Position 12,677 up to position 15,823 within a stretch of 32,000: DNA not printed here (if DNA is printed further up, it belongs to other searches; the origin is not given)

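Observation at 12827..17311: AbiEi-AbiEii fused into one operon with a 948-aa AEP-primase/helicase/PLD-like gene: candidate undescribed three-component defence system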

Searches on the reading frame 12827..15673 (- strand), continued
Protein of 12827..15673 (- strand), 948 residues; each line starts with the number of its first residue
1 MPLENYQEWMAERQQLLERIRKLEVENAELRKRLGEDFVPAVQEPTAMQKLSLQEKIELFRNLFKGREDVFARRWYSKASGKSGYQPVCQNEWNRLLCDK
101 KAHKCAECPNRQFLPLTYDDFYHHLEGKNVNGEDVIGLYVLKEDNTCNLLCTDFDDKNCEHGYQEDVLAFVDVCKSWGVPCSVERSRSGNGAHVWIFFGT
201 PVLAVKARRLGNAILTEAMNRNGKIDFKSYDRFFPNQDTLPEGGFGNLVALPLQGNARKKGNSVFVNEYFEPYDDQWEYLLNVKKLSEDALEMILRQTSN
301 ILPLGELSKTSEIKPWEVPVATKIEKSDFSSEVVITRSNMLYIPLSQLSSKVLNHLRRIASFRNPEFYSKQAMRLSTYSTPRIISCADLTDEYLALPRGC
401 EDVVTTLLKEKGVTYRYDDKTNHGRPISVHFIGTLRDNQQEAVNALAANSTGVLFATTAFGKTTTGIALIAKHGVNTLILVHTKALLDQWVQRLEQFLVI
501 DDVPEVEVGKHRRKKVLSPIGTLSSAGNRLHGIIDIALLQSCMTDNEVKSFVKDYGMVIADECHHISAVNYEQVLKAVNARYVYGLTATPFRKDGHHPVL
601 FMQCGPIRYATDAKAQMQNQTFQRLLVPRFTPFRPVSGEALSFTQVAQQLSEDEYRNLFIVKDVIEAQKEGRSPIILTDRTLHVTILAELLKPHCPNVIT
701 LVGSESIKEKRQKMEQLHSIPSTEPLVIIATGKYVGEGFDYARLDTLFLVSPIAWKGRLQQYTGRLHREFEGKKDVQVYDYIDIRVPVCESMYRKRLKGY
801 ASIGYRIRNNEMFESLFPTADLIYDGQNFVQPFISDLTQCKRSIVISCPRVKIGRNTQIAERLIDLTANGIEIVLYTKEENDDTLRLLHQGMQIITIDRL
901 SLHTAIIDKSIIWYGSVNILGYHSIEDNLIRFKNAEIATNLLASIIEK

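Call 50: search_protein_families(library=pfam, proteins=[L126:6295-7560:+, L147:3227-5089:+, L148:3669-5402:+, L148:2968-3672:+, L163:4633-5778:+, L163:2287-4617:+, L175:5165-5926:+, L177:5603-5887:+, L150:8907-10484:+, L117:4439-5044:+], max_evalue=0.01)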
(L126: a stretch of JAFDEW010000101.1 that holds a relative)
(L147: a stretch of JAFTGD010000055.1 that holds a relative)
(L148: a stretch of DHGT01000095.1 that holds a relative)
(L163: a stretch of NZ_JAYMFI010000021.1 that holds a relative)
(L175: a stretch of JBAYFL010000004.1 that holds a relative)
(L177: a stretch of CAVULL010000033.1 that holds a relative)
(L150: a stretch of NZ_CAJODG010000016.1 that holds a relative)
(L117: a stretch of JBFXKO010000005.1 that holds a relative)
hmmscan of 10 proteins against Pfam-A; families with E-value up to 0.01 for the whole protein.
L126:6295-7560:+ (421 aa): 2 families
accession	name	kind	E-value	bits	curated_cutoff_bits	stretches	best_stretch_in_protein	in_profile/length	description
PF00072.30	Response_reg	-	1.5e-32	112.4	30.2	2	280-390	1-110/111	Response regulator receiver domain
PF23198.2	PDE8A_N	-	0.0025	18.2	29.6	0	276-331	8-62/147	PDE8A-like, N-terminal domain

L147:3227-5089:+ (620 aa): 3 families
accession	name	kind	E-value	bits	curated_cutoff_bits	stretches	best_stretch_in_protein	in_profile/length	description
PF09820.16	AAA-ATPase_like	-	2.7e-42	145.3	26.1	1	71-295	1-201/201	Predicted AAA-ATPase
PF08011.17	PDDEXK_9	-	7.3e-18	64.9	25.5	1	514-619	2-104/105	PD-(D/E)XK nuclease superfamily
PF12728.13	HTH_17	-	1.7e-05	25.4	27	1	7-45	4-41/51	Helix-turn-helix domain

L148:3669-5402:+ (577 aa): 3 families
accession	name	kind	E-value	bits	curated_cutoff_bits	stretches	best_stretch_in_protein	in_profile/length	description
PF00012.26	HSP70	-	4.3e-145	484.7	20.6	1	4-570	1-588/599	Hsp70 protein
PF06723.19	MreB_Mbl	-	6.8e-15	55.2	27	1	5-343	4-317/327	MreB/Mbl protein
PF08841.16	DDR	-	0.00053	19.5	24.6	0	99-188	67-159/328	Diol dehydratase reactivase ATPase-like domain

L148:2968-3672:+ (234 aa): 1 family
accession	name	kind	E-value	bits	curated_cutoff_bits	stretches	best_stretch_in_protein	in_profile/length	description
PF01025.24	GrpE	-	7.2e-18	65.3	25.8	1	119-227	66-164/165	GrpE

L163:4633-5778:+ (381 aa): 1 family
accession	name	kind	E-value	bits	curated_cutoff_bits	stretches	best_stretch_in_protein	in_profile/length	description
PF00953.26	Glycos_transf_4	-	2e-39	135.5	27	1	93-247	3-159/160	Glycosyl transferase family 4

L163:2287-4617:+ (776 aa): 3 families
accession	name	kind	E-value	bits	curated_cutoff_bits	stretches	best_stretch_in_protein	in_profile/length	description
PF00877.26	NLPC_P60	-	6.4e-28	97.2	23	1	622-716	1-94/105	NlpC/P60 family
PF01832.25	Glucosaminidase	-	1.3e-27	97.3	30.2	1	348-485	2-123/123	Mannosyl-glycoprotein endo-beta-N-acetylglucosaminidase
PF05887.16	Trypan_PARP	-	0.0028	18.1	100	1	96-151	50-105/134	Procyclic acidic repetitive protein (PARP)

L175:5165-5926:+ (253 aa): 0 families

L177:5603-5887:+ (94 aa): 0 families

L150:8907-10484:+ (525 aa): 2 families
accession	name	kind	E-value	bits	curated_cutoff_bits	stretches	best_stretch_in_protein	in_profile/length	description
PF09820.16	AAA-ATPase_like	-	1.5e-68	231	26.1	1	9-208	1-201/201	Predicted AAA-ATPase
PF08011.17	PDDEXK_9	-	8.5e-24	84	25.5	1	430-521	2-105/105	PD-(D/E)XK nuclease superfamily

L117:4439-5044:+ (201 aa): 0 families

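Call 69: search_dna_similar(query=window:12827-15673:-, collection=plasmids, mode=protein, max_evalue=1e-30, max_rows=40)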
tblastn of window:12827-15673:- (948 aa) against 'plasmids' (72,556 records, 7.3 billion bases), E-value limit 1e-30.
Records with a match: 115; places in all: 123; records where one place covers at least 80% of the query: 79.
Best place of each record, by identity: <60% 115.
By first word of the organism name: Acinetobacter 12; Escherichia 10; Sinorhizobium 9; Dinoroseobacter 6; Rhizobium 6; Bacillus 6; Bradyrhizobium 5; Lacticaseibacillus 4; Klebsiella 4; Paracoccus 3; and 35 more.
By predicted mobility (MOB-suite, as given by PLSDB): conjugative 49; non-mobilizable 40; mobilizable 26.
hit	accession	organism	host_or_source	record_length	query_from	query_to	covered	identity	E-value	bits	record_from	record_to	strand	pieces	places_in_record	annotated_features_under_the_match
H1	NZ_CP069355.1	Microvirga sp. VF16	Vachellia farnesiana,Cell culture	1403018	10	818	85%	44.4%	0e+0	670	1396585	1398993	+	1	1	none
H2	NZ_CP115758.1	Paracoccus sp. SCSIO 75233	cell culture,sediment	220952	11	805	84%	43.8%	0e+0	638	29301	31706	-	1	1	DEAD/DEAH box helicase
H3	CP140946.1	Sinorhizobium meliloti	Medicago lupulina,whole organism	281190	11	807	84%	43.6%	0e+0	639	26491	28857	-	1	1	DEAD/DEAH box helicase family protein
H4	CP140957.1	Sinorhizobium meliloti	Medicago lupulina,whole organism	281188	11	807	84%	43.6%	0e+0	639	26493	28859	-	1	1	DEAD/DEAH box helicase family protein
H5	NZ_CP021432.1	Yoonia vestfoldensis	Skeletonema marinoi strain RO5AC,Cell ...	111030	11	805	84%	43.6%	0e+0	647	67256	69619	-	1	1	DEAD/DEAH box helicase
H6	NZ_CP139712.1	Sulfitobacter sp. OXR-159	Bacterial Culture,hydrothermal vent ...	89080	11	805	84%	43.6%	0e+0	645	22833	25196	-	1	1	DEAD/DEAH box helicase family protein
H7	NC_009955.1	Dinoroseobacter shibae DFL 12 = DSM 16493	-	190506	11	805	84%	43.5%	0e+0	638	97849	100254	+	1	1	DEAD/DEAH box helicase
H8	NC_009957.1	Dinoroseobacter shibae DFL 12 = DSM 16493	-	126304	11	805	84%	43.5%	0e+0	638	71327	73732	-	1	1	DEAD/DEAH box helicase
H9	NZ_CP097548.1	Dinoroseobacter shibae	Alexandrium ostenfeldii,pure culture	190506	11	805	84%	43.5%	0e+0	638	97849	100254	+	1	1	DEAD/DEAH box helicase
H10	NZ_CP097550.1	Dinoroseobacter shibae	Alexandrium ostenfeldii,pure culture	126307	11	805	84%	43.5%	0e+0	638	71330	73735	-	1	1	DEAD/DEAH box helicase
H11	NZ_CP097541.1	Dinoroseobacter shibae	Prorocentrum lima,pure culture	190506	11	805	84%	43.5%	0e+0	638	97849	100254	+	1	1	DEAD/DEAH box helicase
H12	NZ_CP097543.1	Dinoroseobacter shibae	Prorocentrum lima,pure culture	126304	11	805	84%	43.5%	0e+0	638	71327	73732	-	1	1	DEAD/DEAH box helicase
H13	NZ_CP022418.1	Pseudosulfitobacter pseudonitzschiae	Skeletonema marinoi strain RO5AC,Cell ...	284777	11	805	84%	43.3%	0e+0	644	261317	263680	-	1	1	DEAD/DEAH box helicase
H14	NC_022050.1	Paracoccus aminophilus JCM 7686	-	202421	8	805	84%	43.1%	0e+0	648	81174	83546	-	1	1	DEAD/DEAH box helicase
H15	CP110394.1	Burkholderia sp. JSH-S8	Tetrastigma hemsleyanum Diels et Gilg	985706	13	807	84%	43.2%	0e+0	632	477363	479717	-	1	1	DEAD/DEAH box helicase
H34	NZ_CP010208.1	Escherichia coli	mouse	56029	18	807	83%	42.3%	0e+0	593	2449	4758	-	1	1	DEAD/DEAH box helicase family protein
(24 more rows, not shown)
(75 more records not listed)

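Call 70: search_dna_similar(query=window:12827-15673:-, collection=phages, mode=protein, max_evalue=1e-20, max_rows=20)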
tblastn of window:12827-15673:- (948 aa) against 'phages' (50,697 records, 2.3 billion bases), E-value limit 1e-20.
Records with a match: 3; places in all: 3; records where one place covers at least 80% of the query: 0.
Best place of each record, by identity: <60% 3.
By first word of the organism name: Rhizobium 2; Salmonella 1.
By host as written in the record: Rhizobium sp. R693 1; Rhizobium phaseoli Y1_11 1; Salmonella enterica subsp. enterica serovar Typhi NCTC 8485 1.
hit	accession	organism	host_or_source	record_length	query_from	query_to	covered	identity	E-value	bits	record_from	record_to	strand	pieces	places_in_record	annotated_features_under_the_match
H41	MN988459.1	Rhizobium phage RHph_TM16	Rhizobium sp. R693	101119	392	807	44%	25.6%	9e-24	114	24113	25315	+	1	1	ATP-dependent RNA-DNA and DNA-DNA helicase protein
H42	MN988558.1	Rhizobium phage RHph_Y1_11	Rhizobium phaseoli Y1_11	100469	425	807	40%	26.0%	1e-24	117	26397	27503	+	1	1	ATP-dependent RNA-DNA and DNA-DNA helicase protein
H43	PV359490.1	Salmonella phage Sen-NF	Salmonella enterica subsp. enterica ...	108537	429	810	40%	25.3%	7e-21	105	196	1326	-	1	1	putative DNA repair helicase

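Call 71: get_annotated_region(hit=H34, flank=7000)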
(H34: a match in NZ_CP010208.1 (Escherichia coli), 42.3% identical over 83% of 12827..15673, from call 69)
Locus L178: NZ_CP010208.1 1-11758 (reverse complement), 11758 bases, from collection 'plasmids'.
description: Escherichia coli strain M11 plasmid B, complete sequence
organism: Escherichia coli (NCBI taxid 562)
taxonomy: Bacteria; Pseudomonadota; Gammaproteobacteria; Enterobacterales; Enterobacteriaceae; Escherichia; Escherichia coli
host: -; source: mouse; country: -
typing (MOB-suite, as given by PLSDB): non-mobilizable
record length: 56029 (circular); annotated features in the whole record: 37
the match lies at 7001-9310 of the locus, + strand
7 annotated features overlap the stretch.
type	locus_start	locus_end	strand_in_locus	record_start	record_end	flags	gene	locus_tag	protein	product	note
CDS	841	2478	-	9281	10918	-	-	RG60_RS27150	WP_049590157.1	hypothetical protein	-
CDS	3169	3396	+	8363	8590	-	-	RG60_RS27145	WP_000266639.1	AlpA family phage regulatory protein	-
CDS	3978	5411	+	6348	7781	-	-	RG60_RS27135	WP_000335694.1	YfjI family protein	-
CDS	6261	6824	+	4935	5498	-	-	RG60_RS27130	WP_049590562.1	inovirus-type Gp2 protein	-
CDS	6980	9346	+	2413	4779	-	-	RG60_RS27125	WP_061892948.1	DEAD/DEAH box helicase family protein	-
CDS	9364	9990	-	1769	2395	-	-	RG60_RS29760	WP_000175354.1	hypothetical protein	-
CDS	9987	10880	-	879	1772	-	-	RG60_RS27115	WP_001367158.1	DNA-processing protein DprA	GO:0009294 - DNA-mediated transformation [Evidence IEA]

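Call 72: get_annotated_region(hit=H7, flank=7000)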
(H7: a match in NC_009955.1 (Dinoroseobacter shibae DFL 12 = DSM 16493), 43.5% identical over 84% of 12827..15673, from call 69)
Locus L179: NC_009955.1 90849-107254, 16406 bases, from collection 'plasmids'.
description: Dinoroseobacter shibae DFL 12 = DSM 16493 plasmid pDSHI01, complete sequence
organism: Dinoroseobacter shibae DFL 12 = DSM 16493 (NCBI taxid 398580)
taxonomy: Bacteria; Pseudomonadota; Alphaproteobacteria; Rhodobacterales; Roseobacteraceae; Dinoroseobacter; Dinoroseobacter shibae; Dinoroseobacter shibae DFL 12 = DSM 16493
host: -; source: -; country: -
typing (MOB-suite, as given by PLSDB): conjugative; replicon rep_cluster_160; relaxase MOBP,MOBP; mating-pair formation MPF_T
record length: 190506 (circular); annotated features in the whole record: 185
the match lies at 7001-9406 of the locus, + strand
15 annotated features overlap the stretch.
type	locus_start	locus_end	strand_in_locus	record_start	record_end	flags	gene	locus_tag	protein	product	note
CDS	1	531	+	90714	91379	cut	-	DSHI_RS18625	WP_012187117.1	ABC transporter ATP-binding protein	-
CDS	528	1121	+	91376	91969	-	-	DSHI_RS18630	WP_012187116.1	energy-coupling factor transporter transmembrane protein EcfT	-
CDS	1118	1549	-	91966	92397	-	-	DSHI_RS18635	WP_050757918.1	DUF1284 domain-containing protein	-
CDS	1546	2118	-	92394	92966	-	-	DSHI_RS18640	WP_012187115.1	biotin transporter BioY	-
CDS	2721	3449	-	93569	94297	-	-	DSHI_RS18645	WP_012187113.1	DUF736 family protein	-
CDS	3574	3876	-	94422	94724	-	-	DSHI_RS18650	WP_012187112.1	hypothetical protein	-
CDS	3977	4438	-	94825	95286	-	-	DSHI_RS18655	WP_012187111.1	hypothetical protein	-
CDS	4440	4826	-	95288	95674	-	-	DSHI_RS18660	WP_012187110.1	DUF6878 family protein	-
CDS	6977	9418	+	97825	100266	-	-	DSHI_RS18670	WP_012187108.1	DEAD/DEAH box helicase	-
CDS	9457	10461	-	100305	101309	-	-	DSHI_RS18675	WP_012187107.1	tyrosine-type recombinase/integrase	GO:0015074 - DNA integration [Evidence IEA]; GO:0006310 - DNA recombination [Evidence IEA]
CDS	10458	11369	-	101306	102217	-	-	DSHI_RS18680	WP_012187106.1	tyrosine-type recombinase/integrase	GO:0015074 - DNA integration [Evidence IEA]; GO:0006310 - DNA recombination [Evidence IEA]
CDS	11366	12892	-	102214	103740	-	-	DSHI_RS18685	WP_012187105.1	tyrosine-type recombinase/integrase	GO:0015074 - DNA integration [Evidence IEA]; GO:0006310 - DNA recombination [Evidence IEA]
CDS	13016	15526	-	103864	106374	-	-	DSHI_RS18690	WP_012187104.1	strawberry notch family protein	-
CDS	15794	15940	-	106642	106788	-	-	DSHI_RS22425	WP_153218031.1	hypothetical protein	-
CDS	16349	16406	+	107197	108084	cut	-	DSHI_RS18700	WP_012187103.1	site-specific integrase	-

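Call 92: search_protein_families(library=padloc, alignment_id=A3, max_evalue=0.00001)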
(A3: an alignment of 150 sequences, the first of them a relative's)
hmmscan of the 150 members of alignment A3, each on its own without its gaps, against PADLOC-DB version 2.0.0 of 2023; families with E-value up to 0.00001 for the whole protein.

A. member 1, L165:9440-9976:- (178 aa): 0 families

B. families by the number of members that match (of 150 scanned): 244 families (the first 25 are shown)
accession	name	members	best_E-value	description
PDLC04140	mad8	5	8e-21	mads_8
PDLC04135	mad3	4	9.1e-29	mads_3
PDLC03632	MTase_III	2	5.3e-24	Type III methyltransferase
PDLC04134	mad2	2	1.6e-17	mads_2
PDLC02980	AriA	2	7.8e-14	-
PDLC04164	AriA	2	2.5e-07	-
PDLC02914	ATPase-Toprim_I-B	2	3.1e-06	-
PDLC02806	SspH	1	1.6e-186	SspH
PDLC04807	PDC-S02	1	7.6e-150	-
PDLC02657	DndA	1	3.6e-139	DndA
PDLC02759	SspA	1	2.5e-138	SspA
PDLC04853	PDC-S05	1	1e-127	-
PDLC04851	PDC-S05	1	4.4e-125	-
PDLC04843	PDC-S05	1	4e-119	-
PDLC04852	PDC-S05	1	1.6e-116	-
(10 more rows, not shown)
